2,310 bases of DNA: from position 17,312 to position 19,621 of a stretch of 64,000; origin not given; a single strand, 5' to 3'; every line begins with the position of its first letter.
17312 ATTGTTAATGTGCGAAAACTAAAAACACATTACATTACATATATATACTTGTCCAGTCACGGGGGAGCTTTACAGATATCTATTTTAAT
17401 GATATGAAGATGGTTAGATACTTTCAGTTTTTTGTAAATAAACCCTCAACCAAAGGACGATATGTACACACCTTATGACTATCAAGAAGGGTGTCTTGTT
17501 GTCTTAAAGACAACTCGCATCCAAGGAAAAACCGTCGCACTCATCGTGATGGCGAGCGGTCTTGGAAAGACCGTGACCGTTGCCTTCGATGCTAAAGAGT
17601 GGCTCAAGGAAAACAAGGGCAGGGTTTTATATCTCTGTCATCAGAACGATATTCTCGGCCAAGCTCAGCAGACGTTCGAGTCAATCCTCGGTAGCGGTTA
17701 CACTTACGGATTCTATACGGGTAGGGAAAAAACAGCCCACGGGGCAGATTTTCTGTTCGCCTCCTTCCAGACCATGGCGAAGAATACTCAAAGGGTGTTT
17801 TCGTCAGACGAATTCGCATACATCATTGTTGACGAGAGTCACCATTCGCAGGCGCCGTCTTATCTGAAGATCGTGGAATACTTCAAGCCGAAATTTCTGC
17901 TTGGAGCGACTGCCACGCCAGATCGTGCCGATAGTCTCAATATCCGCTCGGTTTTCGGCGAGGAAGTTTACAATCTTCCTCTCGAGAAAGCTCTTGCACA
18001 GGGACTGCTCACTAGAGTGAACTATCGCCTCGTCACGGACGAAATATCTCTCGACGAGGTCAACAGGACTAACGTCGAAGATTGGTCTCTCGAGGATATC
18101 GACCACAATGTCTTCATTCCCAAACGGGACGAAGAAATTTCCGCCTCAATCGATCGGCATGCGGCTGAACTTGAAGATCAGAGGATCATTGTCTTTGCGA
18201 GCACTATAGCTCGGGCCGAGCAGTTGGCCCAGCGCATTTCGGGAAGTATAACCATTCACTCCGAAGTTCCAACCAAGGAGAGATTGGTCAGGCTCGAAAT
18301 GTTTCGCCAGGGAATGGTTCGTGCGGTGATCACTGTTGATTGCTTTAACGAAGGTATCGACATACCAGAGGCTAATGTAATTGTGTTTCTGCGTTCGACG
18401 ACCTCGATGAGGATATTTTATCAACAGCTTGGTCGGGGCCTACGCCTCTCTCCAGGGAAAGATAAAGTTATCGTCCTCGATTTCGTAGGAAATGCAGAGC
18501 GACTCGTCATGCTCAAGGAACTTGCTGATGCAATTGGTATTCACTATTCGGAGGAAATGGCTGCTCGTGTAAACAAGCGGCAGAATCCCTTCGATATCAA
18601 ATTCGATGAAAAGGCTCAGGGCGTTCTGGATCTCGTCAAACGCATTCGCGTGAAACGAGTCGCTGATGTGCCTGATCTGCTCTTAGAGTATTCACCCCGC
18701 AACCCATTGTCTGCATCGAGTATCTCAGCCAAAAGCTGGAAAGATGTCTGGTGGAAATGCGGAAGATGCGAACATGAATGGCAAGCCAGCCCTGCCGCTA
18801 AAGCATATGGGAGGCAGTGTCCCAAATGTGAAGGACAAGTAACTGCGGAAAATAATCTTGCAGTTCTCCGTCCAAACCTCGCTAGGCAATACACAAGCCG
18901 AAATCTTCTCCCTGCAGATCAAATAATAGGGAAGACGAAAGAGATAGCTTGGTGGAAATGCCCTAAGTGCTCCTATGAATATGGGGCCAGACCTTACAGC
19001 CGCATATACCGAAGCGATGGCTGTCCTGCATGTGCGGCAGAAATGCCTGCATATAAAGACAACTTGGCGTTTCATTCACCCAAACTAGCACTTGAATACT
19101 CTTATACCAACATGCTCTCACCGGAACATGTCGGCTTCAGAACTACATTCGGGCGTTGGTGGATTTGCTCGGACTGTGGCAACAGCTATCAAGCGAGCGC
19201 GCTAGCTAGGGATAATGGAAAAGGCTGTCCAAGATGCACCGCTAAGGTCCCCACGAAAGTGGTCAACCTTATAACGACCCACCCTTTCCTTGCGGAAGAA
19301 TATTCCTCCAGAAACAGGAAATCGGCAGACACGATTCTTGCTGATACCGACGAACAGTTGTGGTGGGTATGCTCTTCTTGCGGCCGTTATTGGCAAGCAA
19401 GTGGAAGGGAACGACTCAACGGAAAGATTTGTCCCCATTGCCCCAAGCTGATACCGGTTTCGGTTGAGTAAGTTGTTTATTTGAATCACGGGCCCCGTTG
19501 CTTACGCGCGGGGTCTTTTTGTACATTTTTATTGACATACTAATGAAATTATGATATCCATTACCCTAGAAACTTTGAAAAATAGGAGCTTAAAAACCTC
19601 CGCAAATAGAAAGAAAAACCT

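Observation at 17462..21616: Tandem paralogous XPB/ResIII-like helicases with swapped C-terminal repeat arrays, divergent from the giant sigma gene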

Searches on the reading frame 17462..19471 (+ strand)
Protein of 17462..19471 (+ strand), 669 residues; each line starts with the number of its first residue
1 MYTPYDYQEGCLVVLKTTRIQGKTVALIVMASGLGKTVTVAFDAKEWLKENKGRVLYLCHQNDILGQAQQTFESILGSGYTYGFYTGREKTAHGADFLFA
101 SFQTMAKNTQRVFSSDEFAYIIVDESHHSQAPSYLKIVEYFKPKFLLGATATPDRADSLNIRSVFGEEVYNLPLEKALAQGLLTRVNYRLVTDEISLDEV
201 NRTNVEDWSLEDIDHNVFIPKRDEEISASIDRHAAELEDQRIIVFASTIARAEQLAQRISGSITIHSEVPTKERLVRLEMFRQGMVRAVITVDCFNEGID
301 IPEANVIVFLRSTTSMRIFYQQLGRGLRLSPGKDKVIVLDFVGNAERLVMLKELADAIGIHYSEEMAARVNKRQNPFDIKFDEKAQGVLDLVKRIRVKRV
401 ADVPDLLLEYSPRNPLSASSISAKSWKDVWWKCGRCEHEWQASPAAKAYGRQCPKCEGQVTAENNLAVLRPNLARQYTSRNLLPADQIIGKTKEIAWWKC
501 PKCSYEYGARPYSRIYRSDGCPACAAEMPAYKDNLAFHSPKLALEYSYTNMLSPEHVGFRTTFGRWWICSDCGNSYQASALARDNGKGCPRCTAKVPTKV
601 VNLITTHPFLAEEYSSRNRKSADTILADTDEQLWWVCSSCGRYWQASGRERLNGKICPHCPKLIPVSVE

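Call 3: search_protein_families(library=pfam, proteins=[window:17462-19471:+], max_evalue=0.01)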
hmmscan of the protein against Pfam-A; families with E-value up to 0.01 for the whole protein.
window:17462-19471:+ (669 aa): 8 families
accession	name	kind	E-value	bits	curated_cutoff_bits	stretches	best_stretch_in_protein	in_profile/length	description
PF14311.12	DUF4379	-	2.6e-45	152.9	24.5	4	408-458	3-55/56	Probable Treble clef zinc finger domain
PF04851.21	ResIII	-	2.2e-33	116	22.5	1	3-155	3-164/164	Type III restriction enzyme, res subunit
PF00271.37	Helicase_C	-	5.3e-15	56.1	23.5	1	236-329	12-109/110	Helicase conserved C-terminal domain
PF18766.7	SWI2_SNF2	-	5.6e-10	39.7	26.7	1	23-201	18-203/221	SWI2/SNF2 ATPase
PF00270.35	DEAD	-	4.1e-08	33.6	26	1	21-154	13-161/167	DEAD/DEAH box helicase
PF16203.11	ERCC3_RAD25_C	-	1.4e-07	31.5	27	1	236-329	57-151/248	ERCC3/RAD25/XPB C-terminal helicase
PF01155.25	HypA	-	8e-06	26.3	28.9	0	429-459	69-95/112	Hydrogenase/urease nickel incorporation, metallochaperone, hypA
PF13245.12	AAA_19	-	0.0037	17.9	25.1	0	23-140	11-113/134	AAA domain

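Call 9: search_protein_families(library=padloc, proteins=[window:17462-19471:+], max_evalue=0.01)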
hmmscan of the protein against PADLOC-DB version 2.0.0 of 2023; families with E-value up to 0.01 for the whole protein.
window:17462-19471:+ (669 aa): 28 families (the best 25 are shown)
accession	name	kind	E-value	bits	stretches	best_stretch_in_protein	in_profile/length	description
PDLC03658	mREase_IV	-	8.6e-57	190.5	1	7-346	226-562/953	Type IV methyl-directed restriction enzyme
PDLC03659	mREase_IV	-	7.5e-43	144.5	1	4-347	219-571/945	Type IV methyl-directed restriction enzyme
PDLC02707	PbeA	-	7.1e-29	98.9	2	240-343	524-631/672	PbeA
PDLC02704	PbeA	-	2.3e-25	87.2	2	266-355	568-649/682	PbeA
PDLC03047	REase_I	-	3.3e-21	72.8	2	23-189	363-529/1107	Type I restriction enzyme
PDLC03049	REase_I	-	7.9e-18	61.8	1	4-386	168-581/807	Type I restriction enzyme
PDLC02706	PbeA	-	3.4e-16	57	2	255-342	584-672/722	PbeA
PDLC02703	PbeA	-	2.4e-11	41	1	116-344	365-616/626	PbeA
PDLC02705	PbeA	-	1.1e-08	31.7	1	269-342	560-633/691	PbeA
PDLC03042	REase_I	-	5.4e-08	28.7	1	284-336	785-837/1170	Type I restriction enzyme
PDLC04987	PDC-S28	-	3e-07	27.2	1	22-128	53-160/846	-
PDLC02865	DpdF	-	8e-07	25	1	231-336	969-1077/1499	DpdF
PDLC03648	REase_III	-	9.3e-07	25.3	1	121-335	136-360/871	Type III restriction enzyme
PDLC02870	DpdF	-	1.9e-06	24.7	1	240-328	227-319/534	DpdF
PDLC03597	REase_MTase_IIG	-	0.00016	17.3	1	286-336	552-602/1646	Type IIG restriction enzyme-methyltransferase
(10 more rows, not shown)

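Call 10: search_protein_families(library=ncbifam, proteins=[window:17462-19471:+], max_evalue=0.01)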
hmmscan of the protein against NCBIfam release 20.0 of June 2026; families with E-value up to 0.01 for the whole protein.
window:17462-19471:+ (669 aa): 16 families
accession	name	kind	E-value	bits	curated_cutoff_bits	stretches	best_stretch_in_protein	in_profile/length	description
NF053632.1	heli_RadD_YejH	equivalog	9.1e-35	120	720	1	21-348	20-361/573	DNA repair helicase RadD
NF046051.1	restrict_EcoAI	equivalog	1.8e-31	109.3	550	1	20-346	174-533/768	EcoAI/FtnUII family type I restriction enzme subunit R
TIGR04095.1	dnd_restrict_1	equivalog_domain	1.8e-21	76.7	600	2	267-344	321-398/451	DNA phosphorothioation system restriction enzyme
NF045503.1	repair_heli_XPB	equivalog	3.6e-14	52.2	610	1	6-333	186-512/548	DNA repair helicase XPB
NF008521.0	PRK11448.1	equivalog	1.4e-13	49.8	729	1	6-342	416-815/1123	type I restriction-modification system endonuclease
NF010337.0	PRK13766.1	equivalog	3.4e-12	45.3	610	2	24-155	31-175/781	Hef nuclease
TIGR00603.1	rad25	subfamily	2.8e-09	35.8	328.7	1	109-333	369-593/734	DNA repair helicase rad25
NF003673.1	PRK05298.1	equivalog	4.8e-07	28.5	743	1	232-330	435-543/653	excinuclease ABC subunit UvrB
TIGR00631.1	uvrb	equivalog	4.3e-06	25.2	750.1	1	236-333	440-546/658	excinuclease ABC subunit UvrB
NF010338.0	PRK13767.1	equivalog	9e-05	20.9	849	1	260-353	316-411/877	ATP-dependent helicase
TIGR01389.1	recQ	equivalog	0.00043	18.8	640.2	1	235-328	220-317/591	DNA helicase RecQ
NF008164.0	PRK10917.1-2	equivalog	0.00088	17.6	785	1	241-311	500-571/704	ATP-dependent DNA helicase RecG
NF053711.1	RNA_heli_RhlE1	exception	0.00097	18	750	1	239-328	244-337/434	RNA helicase RhlE1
NF008744.0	PRK11776.1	equivalog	0.0025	16.4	524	1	213-346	217-350/460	ATP-dependent RNA helicase DbpA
NF041062.1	DpdE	equivalog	0.0064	14.4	500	0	198-328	504-638/1048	protein DpdE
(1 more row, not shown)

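Call 11: find_homologous_proteins(query=window:17462-19471:+, max_evalue=1e-10)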
Query window:17462-19471:+ (669 aa): 4719 proteins with E <= 1e-10 among 8000 candidates; the best 120 are listed.
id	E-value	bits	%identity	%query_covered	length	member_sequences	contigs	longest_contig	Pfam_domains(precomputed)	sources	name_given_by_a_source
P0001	0.0e+0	1412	89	100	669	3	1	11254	PF14311.13,PF00270.36,PF01155.26,PF16203.12,PF18766.8,PF00271.38,PF04851.22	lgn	-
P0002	0.0e+0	1399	88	100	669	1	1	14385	PF14311.13,PF00270.36,PF01155.26,PF16203.12,PF18766.8,PF00271.38,PF04851.22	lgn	-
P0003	0.0e+0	1337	85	100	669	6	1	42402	PF14311.13,PF00270.36,PF16203.12,PF18766.8,PF00271.38,PF04851.22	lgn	-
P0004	0.0e+0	1320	83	100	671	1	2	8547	PF14311.13,PF00270.36,PF01155.26,PF16203.12,PF18766.8,PF00271.38,PF04851.22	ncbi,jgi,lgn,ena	-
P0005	0.0e+0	1297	83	100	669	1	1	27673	PF14311.13,PF00270.36,PF18766.8,PF00271.38,PF04851.22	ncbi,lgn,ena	-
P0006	0.0e+0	1271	80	99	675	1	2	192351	PF14311.13,PF00270.36,PF16203.12,PF18766.8,PF00271.38,PF04851.22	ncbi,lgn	-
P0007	0.0e+0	1261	80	100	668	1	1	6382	PF14311.13,PF00270.36,PF01155.26,PF18766.8,PF00271.38,PF04851.22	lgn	-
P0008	0.0e+0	1245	79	99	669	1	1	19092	PF14311.13,PF00270.36,PF16203.12,PF18766.8,PF00271.38,PF04851.22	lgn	-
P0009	0.0e+0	1241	78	100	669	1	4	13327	PF14311.13,PF00270.36,PF01155.26,PF16203.12,PF18766.8,PF00271.38,PF04851.22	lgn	-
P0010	0.0e+0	1227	77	100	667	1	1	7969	PF14311.13,PF00270.36,PF01155.26,PF18766.8,PF00271.38,PF04851.22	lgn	-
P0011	0.0e+0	1172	74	100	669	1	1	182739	PF14311.13,PF00270.36,PF18766.8,PF00271.38,PF04851.22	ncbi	-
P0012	0.0e+0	1123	74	99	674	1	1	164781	PF14311.13,PF00270.36,PF16203.12,PF18766.8,PF00271.38,PF04851.22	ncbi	-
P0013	0.0e+0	1096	70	100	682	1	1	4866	PF14311.13,PF00270.36,PF18766.8,PF00271.38,PF04851.22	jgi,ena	-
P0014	6.2e-285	965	71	88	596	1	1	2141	PF14311.13,PF00270.36,PF18766.8,PF00271.38,PF04851.22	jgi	jgi:superfamily II DNA or RNA helicase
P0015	9.5e-285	964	63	100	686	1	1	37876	PF14311.13,PF00270.36,PF16203.12,PF18766.8,PF00271.38,PF04851.22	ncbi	-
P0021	4.3e-234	797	53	100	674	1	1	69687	PF14311.13,PF00270.36,PF18766.8,PF00271.38,PF04851.22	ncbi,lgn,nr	ncbi:MAG: zinc-ribbon domain-containing protein [bacterium]|nr:zinc-ribbon domain-containing protein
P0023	2.7e-225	768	50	100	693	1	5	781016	PF14311.13,PF00270.36,PF18766.8,PF00271.38,PF04851.22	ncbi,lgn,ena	ncbi:MAG: zinc-ribbon domain-containing protein [Patescibacteria group bacterium]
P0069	8.2e-163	561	42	99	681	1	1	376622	PF14311.13,PF00270.36,PF01155.26,PF16203.12,PF18766.8,PF00271.38,PF09723.16,PF04851.22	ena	-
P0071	4.7e-160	552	40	95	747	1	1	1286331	PF14311.13,PF00270.36,PF18766.8,PF00271.38,PF21817.4,PF11648.17,PF04851.22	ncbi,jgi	ncbi:MAG: zinc-ribbon domain-containing protein [Candidatus Moraniibacteriota bacterium]|jgi:superfa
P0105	2.4e-127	444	53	57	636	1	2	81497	PF00270.36,PF18766.8,PF00271.38,PF04851.22,PF14882.12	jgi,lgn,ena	-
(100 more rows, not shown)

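Call 12: find_encoding_contigs(protein=window:17462-19471:+, flank=10000, max_places=4)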
Protein window:17462-19471:+ (669 aa): 2 contigs read that carry it; 1 place shown.
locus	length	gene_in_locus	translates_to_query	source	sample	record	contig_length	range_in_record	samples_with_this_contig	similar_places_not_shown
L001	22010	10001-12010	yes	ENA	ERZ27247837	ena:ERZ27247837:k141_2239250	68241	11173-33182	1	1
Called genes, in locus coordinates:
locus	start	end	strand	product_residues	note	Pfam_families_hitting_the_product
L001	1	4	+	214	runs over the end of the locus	PF13529:Peptidase_C39_2 (weak)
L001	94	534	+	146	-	-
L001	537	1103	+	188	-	PF00293:NUDIX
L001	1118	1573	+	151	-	PF00293:NUDIX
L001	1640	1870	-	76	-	-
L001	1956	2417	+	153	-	PF27709:UCP014422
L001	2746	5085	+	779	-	PF00270:DEAD (weak), PF00271:Helicase_C, PF21010:HA2_C (weak), PF07717:OB_NTP_bind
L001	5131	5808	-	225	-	PF22935:RM44_endonuclase, PF14622:Ribonucleas_3_3, PF00636:Ribonuclease_3, PF00035:dsrm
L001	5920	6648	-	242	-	-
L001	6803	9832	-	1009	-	PF04542:Sigma70_r2, PF04539:Sigma70_r3 (weak), PF08299:Bac_DnaA_C, PF04545:Sigma70_r4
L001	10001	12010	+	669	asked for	PF00270:DEAD (weak), PF04851:ResIII, PF18766:SWI2_SNF2, PF00271:Helicase_C, PF16203:ERCC3_RAD25_C (weak), PF01155:HypA (faint), PF14311:DUF4379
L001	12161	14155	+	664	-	PF00270:DEAD, PF04851:ResIII, PF18766:SWI2_SNF2, PF16203:ERCC3_RAD25_C (weak), PF00271:Helicase_C, PF18780:HNH_repeat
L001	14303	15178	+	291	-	PF12146:Hydrolase_4, PF00561:Abhydrolase_1, PF08538:DUF1749 (weak)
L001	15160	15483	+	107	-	-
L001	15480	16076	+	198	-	-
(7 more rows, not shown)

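Call 13: find_encoding_contigs(protein=P0006, flank=10000, max_places=3)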
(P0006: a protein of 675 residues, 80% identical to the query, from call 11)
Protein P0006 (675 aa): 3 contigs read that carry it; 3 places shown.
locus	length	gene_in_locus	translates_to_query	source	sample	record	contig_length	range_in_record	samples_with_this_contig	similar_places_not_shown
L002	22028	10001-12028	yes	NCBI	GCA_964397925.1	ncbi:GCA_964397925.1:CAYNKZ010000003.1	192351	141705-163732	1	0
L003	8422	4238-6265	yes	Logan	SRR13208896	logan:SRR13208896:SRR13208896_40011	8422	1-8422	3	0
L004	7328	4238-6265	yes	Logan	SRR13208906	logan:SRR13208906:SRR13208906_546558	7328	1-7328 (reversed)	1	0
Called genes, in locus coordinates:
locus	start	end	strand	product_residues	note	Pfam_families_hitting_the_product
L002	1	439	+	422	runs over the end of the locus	PF02687:FtsX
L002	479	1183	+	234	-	PF00005:ABC_tran, PF02463:SMC_N (faint)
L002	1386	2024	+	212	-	-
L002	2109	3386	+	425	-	PF00070:Pyr_redox (faint), PF00890:FAD_binding_2, PF01266:DAO (weak), PF01494:FAD_binding_3 (faint), PF03486:HI0933_like, PF12831:FAD_oxidored, PF13450:NAD_binding_8 (weak), PF22780:HI0933_like_1st, +2 more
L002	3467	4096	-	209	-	PF01936:NYN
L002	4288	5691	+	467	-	-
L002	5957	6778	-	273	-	-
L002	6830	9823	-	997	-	PF04542:Sigma70_r2, PF04539:Sigma70_r3, PF08299:Bac_DnaA_C, PF04545:Sigma70_r4 (weak)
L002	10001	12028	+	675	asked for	PF00270:DEAD, PF04851:ResIII, PF18766:SWI2_SNF2 (weak), PF00271:Helicase_C, PF16203:ERCC3_RAD25_C (weak), PF14311:DUF4379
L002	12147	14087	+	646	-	PF00270:DEAD, PF04851:ResIII, PF18766:SWI2_SNF2, PF00271:Helicase_C, PF14882:INT_rpt (weak)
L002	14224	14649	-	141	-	-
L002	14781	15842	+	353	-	PF01933:CofD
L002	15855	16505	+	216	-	PF13489:Methyltransf_23, PF13847:Methyltransf_31 (faint), PF08241:Methyltransf_11, PF08242:Methyltransf_12 (faint), PF13649:Methyltransf_25 (faint)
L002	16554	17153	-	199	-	-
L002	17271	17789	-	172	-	-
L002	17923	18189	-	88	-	-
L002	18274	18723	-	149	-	-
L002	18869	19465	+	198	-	PF09997:DUF2238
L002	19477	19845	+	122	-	PF03713:DUF305, PF13628:DUF4142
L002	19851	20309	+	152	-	PF07681:DoxX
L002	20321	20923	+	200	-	-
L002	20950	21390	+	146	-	PF00173:Cyt-b5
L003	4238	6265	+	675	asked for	PF00270:DEAD, PF04851:ResIII, PF18766:SWI2_SNF2 (weak), PF00271:Helicase_C, PF16203:ERCC3_RAD25_C (weak), PF14311:DUF4379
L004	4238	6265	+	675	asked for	PF00270:DEAD, PF04851:ResIII, PF18766:SWI2_SNF2 (weak), PF00271:Helicase_C, PF16203:ERCC3_RAD25_C (weak), PF14311:DUF4379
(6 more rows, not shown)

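Call 18: find_related_loci(query=A1, collection=genome_contigs, flank=10000)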
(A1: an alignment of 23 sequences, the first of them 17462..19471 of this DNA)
Query A1 (669 aa) in genome_contigs; peptide patterns used: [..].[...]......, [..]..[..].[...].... (x = any residue, [..] = any of these).
600 stretches matched a pattern (row limit reached: there are more); 591 encode a relative of the query (tblastn E <= 1e-3); the best 80 are kept; 80 distinct loci.
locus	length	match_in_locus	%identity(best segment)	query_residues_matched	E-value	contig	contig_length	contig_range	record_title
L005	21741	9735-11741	83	1-669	0e+0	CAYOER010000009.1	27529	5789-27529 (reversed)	MAG TPA_asm: uncultured Candidatus Saccharibacteria bacterium isolate SRP062349_co2_94 genome assembly, contig: NODE_962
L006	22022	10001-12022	40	1-660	7e-144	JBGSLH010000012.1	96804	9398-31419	MAG: Candidatus Paceibacteria bacterium isolate JTS-AC200 k141_4028740, whole genome shotgun sequence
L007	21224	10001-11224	47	4-404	4e-107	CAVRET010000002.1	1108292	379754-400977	MAG: uncultured bacterium isolate MFD04463.bin.1.58 genome assembly, contig: contig_10051, whole genome shotgun sequence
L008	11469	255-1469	46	1-402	3e-107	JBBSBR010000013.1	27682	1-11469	MAG: Candidatus Saccharimonadia bacterium isolate La6_metabat2.164 La6_metabat2.164_K_702135_L_27682_cov_30.2789, whole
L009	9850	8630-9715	48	2-359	4e-103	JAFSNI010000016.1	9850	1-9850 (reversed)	Candidatus Saccharibacteria bacterium isolate RGIG3299 Goat_Reticulum-4__c311718, whole genome shotgun sequence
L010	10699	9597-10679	50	1-358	2e-102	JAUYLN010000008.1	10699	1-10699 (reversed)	MAG: bacterium isolate C24_metabat.bin.36 C24_k141_302355, whole genome shotgun sequence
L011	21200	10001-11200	42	2-396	3e-93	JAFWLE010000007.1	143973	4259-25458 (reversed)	Candidatus Saccharibacteria bacterium isolate RGIG5840 Sheep_Jejunum-1__c1174, whole genome shotgun sequence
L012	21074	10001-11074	45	4-358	5e-93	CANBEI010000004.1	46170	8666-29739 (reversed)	MAG TPA_asm: uncultured Candidatus Saccharibacteria bacterium isolate SRR15429269_bin.8_metawrap_v1.3_MAG genome assembl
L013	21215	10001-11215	42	4-395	2e-91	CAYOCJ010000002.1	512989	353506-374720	MAG TPA_asm: uncultured Gammaproteobacteria bacterium isolate SRP273308_co1_350 genome assembly, contig: NODE_8_length_5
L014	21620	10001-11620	41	5-665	3e-116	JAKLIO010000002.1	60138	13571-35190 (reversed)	MAG: Patescibacteria group bacterium isolate RA.bin89 RA.bin89_2, whole genome shotgun sequence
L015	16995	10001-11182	42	4-397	9e-91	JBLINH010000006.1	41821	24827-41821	MAG: Candidatus Paceibacteria bacterium isolate 3300053785_231 Ga0535658_0001329, whole genome shotgun sequence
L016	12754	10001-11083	42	2-356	9e-86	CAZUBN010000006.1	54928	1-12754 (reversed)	MAG TPA_asm: uncultured Candidatus Saccharibacteria bacterium isolate SRP287540_co2_124 genome assembly, contig: NODE_47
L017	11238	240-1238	44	26-358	6e-83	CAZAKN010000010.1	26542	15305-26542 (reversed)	MAG TPA_asm: uncultured Gammaproteobacteria bacterium isolate SRP141376_co4_205 genome assembly, contig: NODE_3302_lengt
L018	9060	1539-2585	42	3-358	1e-78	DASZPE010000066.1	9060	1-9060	MAG TPA_asm: Candidatus Paceibacterota bacterium isolate SMAG_U5963 k141_610562, whole genome shotgun sequence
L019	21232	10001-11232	41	4-399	2e-81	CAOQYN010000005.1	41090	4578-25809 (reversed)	MAG TPA_asm: uncultured Candidatus Saccharibacteria bacterium isolate MGBC127616 genome assembly, contig: MGBC127616.5,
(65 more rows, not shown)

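Call 24: find_encoding_contigs(protein=P0011, flank=8000, max_places=1)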
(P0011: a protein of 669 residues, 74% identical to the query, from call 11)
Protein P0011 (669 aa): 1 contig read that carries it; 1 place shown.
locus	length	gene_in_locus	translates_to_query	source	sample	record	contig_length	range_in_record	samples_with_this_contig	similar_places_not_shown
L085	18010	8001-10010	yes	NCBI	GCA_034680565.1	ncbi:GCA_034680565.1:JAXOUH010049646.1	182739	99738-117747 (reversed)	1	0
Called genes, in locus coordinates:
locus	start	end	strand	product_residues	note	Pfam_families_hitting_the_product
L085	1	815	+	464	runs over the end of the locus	-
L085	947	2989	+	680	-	PF00270:DEAD, PF00271:Helicase_C, PF04408:WHD_HA2 (faint), PF21010:HA2_C, PF07717:OB_NTP_bind (weak)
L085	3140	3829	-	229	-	PF22935:RM44_endonuclase, PF14622:Ribonucleas_3_3, PF00636:Ribonuclease_3, PF00035:dsrm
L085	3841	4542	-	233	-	-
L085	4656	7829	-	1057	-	PF04542:Sigma70_r2, PF04539:Sigma70_r3, PF04545:Sigma70_r4, PF08299:Bac_DnaA_C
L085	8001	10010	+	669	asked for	PF00270:DEAD (weak), PF04851:ResIII, PF18766:SWI2_SNF2, PF00271:Helicase_C, PF14311:DUF4379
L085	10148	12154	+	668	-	PF00270:DEAD, PF04851:ResIII, PF18766:SWI2_SNF2, PF00271:Helicase_C, PF18780:HNH_repeat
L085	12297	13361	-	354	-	PF00437:T2SSE, PF13191:AAA_16 (weak)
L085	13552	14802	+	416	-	PF02844:GARS_N, PF01071:GARS_A, PF02786:CPSase_L_D2 (faint), PF13535:ATP-grasp_4 (weak), PF02843:GARS_C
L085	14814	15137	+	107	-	-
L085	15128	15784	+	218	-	PF02698:DUF218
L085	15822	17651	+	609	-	PF00664:ABC_membrane, PF03193:RsgA_GTPase (faint), PF02463:SMC_N (faint), PF00005:ABC_tran, PF13304:AAA_21 (faint)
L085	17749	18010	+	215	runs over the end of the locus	-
